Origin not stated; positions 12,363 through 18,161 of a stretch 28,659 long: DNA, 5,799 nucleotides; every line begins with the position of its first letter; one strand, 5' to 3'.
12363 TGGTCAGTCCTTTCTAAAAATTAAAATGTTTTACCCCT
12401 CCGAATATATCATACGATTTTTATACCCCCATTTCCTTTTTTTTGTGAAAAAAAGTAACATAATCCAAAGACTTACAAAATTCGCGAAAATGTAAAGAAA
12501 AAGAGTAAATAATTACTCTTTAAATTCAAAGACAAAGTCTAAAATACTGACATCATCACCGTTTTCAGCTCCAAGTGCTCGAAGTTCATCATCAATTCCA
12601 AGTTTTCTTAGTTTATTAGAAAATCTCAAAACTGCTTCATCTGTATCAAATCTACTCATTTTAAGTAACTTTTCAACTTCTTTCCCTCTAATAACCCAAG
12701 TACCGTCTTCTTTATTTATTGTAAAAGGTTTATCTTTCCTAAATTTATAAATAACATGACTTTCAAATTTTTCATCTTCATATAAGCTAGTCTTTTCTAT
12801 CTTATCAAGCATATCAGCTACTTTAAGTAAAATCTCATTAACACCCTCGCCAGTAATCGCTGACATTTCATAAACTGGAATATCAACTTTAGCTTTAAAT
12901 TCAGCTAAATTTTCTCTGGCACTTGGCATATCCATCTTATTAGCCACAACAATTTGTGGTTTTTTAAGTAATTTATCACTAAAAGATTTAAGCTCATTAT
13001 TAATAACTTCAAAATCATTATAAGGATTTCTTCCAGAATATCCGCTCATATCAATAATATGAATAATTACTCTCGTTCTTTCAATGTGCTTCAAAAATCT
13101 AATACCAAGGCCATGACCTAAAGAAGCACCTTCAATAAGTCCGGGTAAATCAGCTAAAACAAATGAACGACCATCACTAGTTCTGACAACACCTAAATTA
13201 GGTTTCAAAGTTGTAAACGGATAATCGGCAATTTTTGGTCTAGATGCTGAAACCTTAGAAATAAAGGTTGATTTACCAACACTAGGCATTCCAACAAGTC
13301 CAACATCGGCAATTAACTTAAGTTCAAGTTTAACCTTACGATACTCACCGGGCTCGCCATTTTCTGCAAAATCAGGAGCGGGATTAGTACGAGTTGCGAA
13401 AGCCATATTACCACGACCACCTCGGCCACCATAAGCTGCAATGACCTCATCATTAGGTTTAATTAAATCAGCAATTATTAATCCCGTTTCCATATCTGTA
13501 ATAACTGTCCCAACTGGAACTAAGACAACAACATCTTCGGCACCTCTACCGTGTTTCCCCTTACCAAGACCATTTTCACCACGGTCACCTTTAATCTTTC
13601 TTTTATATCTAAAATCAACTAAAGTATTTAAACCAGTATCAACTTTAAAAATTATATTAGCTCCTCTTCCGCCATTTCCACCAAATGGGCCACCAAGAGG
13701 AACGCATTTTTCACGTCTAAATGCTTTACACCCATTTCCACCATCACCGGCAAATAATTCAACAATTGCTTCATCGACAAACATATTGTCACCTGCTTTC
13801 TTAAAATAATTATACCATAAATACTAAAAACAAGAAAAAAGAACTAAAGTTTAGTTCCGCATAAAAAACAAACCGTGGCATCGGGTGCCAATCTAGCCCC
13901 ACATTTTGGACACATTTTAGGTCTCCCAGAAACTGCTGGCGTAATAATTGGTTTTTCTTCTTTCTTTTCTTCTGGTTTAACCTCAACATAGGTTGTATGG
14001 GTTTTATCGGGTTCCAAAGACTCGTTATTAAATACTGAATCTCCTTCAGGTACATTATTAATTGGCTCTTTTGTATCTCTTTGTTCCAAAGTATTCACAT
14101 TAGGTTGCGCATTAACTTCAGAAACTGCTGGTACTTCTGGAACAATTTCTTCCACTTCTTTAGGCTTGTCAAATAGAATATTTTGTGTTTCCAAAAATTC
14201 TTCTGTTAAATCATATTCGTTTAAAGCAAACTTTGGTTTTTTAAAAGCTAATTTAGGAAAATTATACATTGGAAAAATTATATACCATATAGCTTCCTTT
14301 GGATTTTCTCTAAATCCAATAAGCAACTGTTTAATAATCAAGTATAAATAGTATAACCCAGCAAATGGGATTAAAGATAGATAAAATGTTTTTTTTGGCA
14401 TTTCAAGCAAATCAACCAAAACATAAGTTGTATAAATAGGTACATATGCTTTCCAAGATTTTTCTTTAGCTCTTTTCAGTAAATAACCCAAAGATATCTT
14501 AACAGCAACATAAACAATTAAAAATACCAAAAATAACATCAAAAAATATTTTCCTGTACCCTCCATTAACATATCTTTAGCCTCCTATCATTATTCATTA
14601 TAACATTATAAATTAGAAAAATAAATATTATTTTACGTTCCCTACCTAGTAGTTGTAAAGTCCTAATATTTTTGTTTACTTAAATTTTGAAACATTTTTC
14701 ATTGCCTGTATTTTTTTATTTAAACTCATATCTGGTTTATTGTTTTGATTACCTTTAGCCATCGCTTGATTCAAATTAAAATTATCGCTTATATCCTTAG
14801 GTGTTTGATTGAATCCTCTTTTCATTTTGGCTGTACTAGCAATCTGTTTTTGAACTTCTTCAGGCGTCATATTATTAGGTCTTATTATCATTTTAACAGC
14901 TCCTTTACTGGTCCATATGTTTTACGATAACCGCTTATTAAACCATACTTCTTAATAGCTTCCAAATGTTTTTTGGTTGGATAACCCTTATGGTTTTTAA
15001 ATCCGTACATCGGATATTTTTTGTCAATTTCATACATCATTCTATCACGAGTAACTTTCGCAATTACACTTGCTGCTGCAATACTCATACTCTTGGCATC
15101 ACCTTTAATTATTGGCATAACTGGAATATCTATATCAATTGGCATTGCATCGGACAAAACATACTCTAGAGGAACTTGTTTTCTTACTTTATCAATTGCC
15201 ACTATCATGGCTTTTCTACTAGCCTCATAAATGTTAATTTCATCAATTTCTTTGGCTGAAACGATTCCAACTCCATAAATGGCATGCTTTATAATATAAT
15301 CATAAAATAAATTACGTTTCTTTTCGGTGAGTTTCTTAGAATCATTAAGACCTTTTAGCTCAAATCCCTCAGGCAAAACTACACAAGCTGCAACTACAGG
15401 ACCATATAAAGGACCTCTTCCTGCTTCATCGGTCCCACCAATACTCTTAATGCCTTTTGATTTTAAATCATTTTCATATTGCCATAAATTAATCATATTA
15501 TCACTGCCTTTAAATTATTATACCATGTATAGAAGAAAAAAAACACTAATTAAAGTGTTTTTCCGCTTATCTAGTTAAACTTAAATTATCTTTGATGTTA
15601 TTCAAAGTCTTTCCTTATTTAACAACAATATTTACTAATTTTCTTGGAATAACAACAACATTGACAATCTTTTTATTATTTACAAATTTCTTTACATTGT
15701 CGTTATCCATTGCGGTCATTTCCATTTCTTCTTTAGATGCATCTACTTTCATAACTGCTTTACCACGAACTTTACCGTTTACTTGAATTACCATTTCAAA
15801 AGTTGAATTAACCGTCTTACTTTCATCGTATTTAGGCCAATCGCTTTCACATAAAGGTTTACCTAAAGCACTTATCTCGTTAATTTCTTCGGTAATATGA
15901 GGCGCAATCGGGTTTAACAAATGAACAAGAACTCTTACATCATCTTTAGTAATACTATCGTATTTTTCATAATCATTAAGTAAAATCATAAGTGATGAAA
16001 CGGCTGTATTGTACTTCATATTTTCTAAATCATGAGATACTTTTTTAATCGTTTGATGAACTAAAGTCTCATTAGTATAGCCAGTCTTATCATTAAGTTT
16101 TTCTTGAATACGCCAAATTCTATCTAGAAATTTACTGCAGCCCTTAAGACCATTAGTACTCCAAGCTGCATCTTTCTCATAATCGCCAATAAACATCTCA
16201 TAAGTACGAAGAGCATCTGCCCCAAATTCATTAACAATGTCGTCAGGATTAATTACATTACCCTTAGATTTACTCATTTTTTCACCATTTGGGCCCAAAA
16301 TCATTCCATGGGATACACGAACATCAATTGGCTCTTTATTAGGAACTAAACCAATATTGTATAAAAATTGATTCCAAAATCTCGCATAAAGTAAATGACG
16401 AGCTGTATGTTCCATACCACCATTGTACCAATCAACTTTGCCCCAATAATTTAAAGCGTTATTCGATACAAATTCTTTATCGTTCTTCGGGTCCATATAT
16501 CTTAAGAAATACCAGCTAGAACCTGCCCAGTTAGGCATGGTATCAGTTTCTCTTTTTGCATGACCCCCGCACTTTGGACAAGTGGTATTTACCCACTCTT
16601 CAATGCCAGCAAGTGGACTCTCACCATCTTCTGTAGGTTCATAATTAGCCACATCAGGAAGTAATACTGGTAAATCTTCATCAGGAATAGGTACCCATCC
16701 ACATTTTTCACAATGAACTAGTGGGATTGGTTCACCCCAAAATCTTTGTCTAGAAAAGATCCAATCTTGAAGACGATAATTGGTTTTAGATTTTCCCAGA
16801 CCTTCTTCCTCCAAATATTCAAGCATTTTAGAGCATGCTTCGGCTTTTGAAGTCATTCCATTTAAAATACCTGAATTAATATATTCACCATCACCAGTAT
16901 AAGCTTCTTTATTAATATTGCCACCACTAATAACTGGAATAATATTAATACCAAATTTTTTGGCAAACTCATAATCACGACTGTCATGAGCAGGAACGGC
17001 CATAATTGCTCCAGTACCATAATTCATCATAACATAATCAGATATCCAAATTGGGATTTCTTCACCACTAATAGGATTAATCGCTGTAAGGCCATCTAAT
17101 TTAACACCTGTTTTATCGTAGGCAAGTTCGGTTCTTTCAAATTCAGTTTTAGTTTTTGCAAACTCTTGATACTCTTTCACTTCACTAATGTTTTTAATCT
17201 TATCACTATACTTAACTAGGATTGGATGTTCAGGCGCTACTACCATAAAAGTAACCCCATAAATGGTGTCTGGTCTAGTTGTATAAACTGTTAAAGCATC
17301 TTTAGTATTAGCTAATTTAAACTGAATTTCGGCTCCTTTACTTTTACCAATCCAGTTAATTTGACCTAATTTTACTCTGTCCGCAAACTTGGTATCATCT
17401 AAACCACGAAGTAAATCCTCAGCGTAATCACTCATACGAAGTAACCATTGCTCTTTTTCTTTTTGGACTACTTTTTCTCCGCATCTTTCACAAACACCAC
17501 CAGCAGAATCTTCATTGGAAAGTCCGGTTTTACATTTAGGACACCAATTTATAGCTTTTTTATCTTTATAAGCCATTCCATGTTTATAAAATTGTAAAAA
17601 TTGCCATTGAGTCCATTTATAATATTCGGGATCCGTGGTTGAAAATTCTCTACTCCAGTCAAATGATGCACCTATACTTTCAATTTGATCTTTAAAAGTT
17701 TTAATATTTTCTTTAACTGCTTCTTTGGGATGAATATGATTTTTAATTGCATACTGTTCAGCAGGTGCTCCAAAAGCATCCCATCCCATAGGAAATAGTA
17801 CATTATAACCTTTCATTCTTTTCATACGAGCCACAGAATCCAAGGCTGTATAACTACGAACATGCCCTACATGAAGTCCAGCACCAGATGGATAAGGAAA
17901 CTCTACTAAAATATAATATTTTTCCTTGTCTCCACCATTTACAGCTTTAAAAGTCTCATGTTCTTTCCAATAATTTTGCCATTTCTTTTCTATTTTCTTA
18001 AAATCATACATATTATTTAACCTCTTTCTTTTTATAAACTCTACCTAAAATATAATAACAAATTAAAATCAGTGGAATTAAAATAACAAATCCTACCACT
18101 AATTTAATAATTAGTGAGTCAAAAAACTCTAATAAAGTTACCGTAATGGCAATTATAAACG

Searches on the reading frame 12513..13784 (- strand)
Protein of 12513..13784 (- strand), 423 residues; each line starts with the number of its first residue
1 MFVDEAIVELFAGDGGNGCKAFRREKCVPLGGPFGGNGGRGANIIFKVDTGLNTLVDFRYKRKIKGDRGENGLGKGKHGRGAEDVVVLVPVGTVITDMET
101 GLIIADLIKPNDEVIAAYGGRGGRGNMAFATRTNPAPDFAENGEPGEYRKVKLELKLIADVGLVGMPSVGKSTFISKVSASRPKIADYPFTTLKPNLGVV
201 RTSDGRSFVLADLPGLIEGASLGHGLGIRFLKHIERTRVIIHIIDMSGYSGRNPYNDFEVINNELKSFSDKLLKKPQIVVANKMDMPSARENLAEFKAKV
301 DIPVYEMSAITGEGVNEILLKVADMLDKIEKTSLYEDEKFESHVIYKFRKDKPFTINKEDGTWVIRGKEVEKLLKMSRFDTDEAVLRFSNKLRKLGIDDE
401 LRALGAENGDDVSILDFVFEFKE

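Call 6: search_protein_families(library=pfam, proteins=[window:12513-13784:-])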
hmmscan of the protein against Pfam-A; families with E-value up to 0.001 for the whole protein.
window:12513-13784:- (423 aa): 6 families
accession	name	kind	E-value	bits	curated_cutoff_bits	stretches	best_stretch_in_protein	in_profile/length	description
PF01018.28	GTP1_OBG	-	3.3e-56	189.7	27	1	3-157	1-155/155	GTP1/OBG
PF01926.29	MMR_HSR1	-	3.6e-25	88.7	21.9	1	160-283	1-113/113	50S ribosome-binding GTPase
PF09269.16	DUF1967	-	5e-23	81.4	27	1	354-421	1-70/70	Domain of unknown function (DUF1967)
PF02421.24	FeoB_N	-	3.7e-12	46.5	27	1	161-320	3-154/156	Ferrous iron transport protein B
PF03308.22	MeaB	-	2.6e-05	23.8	23.1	0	161-179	36-54/273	Methylmalonyl Co-A mutase-associated GTPase MeaB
PF03029.23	ATP_bind_1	-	8.9e-05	22.8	27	0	206-332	91-213/240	Conserved hypothetical ATP binding protein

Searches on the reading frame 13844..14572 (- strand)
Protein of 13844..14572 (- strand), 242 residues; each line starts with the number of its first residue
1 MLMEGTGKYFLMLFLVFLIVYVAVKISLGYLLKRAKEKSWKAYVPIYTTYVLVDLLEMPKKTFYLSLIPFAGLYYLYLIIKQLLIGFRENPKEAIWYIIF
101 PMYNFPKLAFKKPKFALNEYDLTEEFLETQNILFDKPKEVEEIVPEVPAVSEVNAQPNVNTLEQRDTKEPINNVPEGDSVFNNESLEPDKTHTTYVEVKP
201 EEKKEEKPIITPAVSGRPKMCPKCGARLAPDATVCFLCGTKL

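Call 6: search_protein_families(library=pfam, proteins=[window:13844-14572:-])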
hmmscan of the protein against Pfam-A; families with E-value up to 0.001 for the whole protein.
window:13844-14572:- (242 aa): 4 families
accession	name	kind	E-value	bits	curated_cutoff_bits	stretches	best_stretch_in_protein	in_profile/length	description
PF18936.5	DUF5684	-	2.5e-09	38.1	27.4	1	40-114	1-77/81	Family of unknown function (DUF5684)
PF13240.11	Zn_Ribbon_1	-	6.2e-06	26.3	25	1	221-242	2-23/23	zinc-ribbon domain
PF13248.11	Zn_ribbon_3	-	7.7e-06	25.6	27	1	221-242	5-26/26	zinc-ribbon domain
PF12773.13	DZR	-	0.00039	21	27.3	1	221-241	1-21/45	Double zinc ribbon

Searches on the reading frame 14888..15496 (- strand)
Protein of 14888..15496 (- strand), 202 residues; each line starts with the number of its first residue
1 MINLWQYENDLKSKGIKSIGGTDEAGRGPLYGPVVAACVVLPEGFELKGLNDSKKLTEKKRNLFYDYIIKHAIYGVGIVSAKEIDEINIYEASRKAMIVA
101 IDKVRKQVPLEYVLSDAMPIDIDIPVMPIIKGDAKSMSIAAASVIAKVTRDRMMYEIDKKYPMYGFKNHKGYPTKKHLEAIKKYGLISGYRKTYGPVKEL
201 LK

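Call 6: search_protein_families(library=pfam, proteins=[window:14888-15496:-])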
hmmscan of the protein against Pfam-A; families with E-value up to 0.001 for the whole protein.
window:14888-15496:- (202 aa): 1 family
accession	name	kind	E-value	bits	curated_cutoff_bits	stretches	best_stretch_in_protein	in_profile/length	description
PF01351.25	RNase_HII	-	2.4e-36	125.9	25.8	1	21-188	2-186/199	Ribonuclease HII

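Call 7: search_protein_families(library=ncbifam, proteins=[window:14888-15496:-])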
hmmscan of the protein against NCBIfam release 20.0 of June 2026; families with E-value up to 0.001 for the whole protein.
window:14888-15496:- (202 aa): 10 families
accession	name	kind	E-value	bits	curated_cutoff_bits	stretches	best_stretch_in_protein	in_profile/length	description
NF000594.1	PRK00015.1-1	equivalog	1.8e-80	270.2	243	1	3-199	55-250/251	ribonuclease HII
NF000595.1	PRK00015.1-3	equivalog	1.4e-63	214.3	167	1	18-199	3-186/188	ribonuclease HII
NF000596.1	PRK00015.1-4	equivalog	1.4e-60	204.3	251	1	19-201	2-184/186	ribonuclease HII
NF000598.1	PRK00015.2-2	equivalog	9.2e-54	182.2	273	1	4-195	7-201/203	ribonuclease HII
NF010538.0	PRK13926.1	equivalog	1.3e-50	172.5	285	1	5-201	10-205/213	ribonuclease HII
NF010537.0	PRK13925.1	equivalog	1.9e-50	171.3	252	1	17-196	10-194/200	ribonuclease HII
NF000600.1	PRK00015.2-4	equivalog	8e-45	153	364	1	7-198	18-211/212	ribonuclease HII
NF011119.0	PRK14550.1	equivalog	8.8e-24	84.6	350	1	20-194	3-185/204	ribonuclease HII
TIGR00729.1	TIGR00729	equivalog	8.7e-22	78.2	123.3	1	21-174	3-173/207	ribonuclease HII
TIGR00716.1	rnhC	equivalog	1.5e-06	27.8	161.2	1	13-83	77-151/284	ribonuclease HIII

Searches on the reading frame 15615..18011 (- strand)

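Call 6: search_protein_families(library=pfam, proteins=[window:15615-18011:-])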
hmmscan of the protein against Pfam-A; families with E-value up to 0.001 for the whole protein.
window:15615-18011:- (798 aa): 6 families
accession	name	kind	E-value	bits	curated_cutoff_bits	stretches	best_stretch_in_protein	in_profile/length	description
PF13603.12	tRNA-synt_1_2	-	1.2e-61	207.9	25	1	219-399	2-183/185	Leucyl-tRNA synthetase, editing domain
PF00133.28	tRNA-synt_1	-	3e-50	171.6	22.7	2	10-215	1-218/414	tRNA synthetases class I (I, L, M and V)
PF09334.17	tRNA-synt_1g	-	6.9e-29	101.2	20.1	2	33-180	2-145/391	tRNA synthetases class I (M)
PF08264.19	Anticodon_1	-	2.6e-17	63.5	25.1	1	651-760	8-144/148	Anticodon-binding domain of tRNA ligase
PF01406.26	tRNA-synt_1e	-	4.2e-07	30.1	27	0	572-620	247-294/301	tRNA synthetases class I (C) catalytic domain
PF00750.26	tRNA-synt_1d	-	1.2e-05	24.9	23.3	0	29-72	17-61/349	tRNA synthetases class I (R), catalytic domain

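Call 7: search_protein_families(library=ncbifam, proteins=[window:15615-18011:-])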
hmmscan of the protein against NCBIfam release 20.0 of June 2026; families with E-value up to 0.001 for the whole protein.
window:15615-18011:- (798 aa): 21 families
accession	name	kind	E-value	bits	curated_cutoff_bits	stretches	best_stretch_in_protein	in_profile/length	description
TIGR00396.1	leuS_bact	equivalog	1.2e-290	966.5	548.4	1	2-798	1-843/843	leucine--tRNA ligase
NF008957.0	PRK12300.1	subfamily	1.6e-86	291.1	677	4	2-84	4-85/946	leucine--tRNA ligase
TIGR00422.1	valS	equivalog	3.7e-83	280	612.1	3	2-167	5-185/863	valine--tRNA ligase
NF009687.0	PRK13208.1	equivalog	2.8e-81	273.9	738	4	2-252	10-223/801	valine--tRNA ligase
TIGR00395.1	leuS_arch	equivalog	5.2e-70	236.5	648.5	3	94-348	112-317/938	leucine--tRNA ligase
NF004349.1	PRK05729.1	equivalog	3.9e-69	233.8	704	3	2-263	4-229/860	valine--tRNA ligase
TIGR00392.1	ileS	equivalog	1.4e-64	218.7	621.4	2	2-380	6-374/861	isoleucine--tRNA ligase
NF011492.0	PRK14900.1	equivalog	4e-49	167.3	1783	3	2-166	13-194/1044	valine--tRNA ligase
NF000540.1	alt_ValS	exception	1e-39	136.2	900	3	5-87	7-89/827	valine--tRNA ligase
TIGR00398.1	metG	equivalog_domain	4.8e-34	118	336.35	2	34-187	3-152/530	methionine--tRNA ligase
NF008900.0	PRK12267.1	equivalog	2.1e-31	109.1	598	2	29-203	3-175/648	methionine--tRNA ligase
NF000258.1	MupB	exception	8.8e-28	96.6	1900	2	414-603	438-612/1033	mupirocin-resistant isoleucine--tRNA ligase MupB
NF000257.1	MupA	exception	1.6e-25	89.1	1900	2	413-681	433-691/1024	mupirocin-resistant isoleucine--tRNA ligase MupA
NF040702.1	ileS_w_GNAT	exception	8.3e-25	86.6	1999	3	415-634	637-835/1100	isoleucine--tRNA ligase, N-acetyltransferase domain-containing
NF001100.0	PRK00133.1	equivalog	1.3e-23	83.5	587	1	31-180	6-151/676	methionine--tRNA ligase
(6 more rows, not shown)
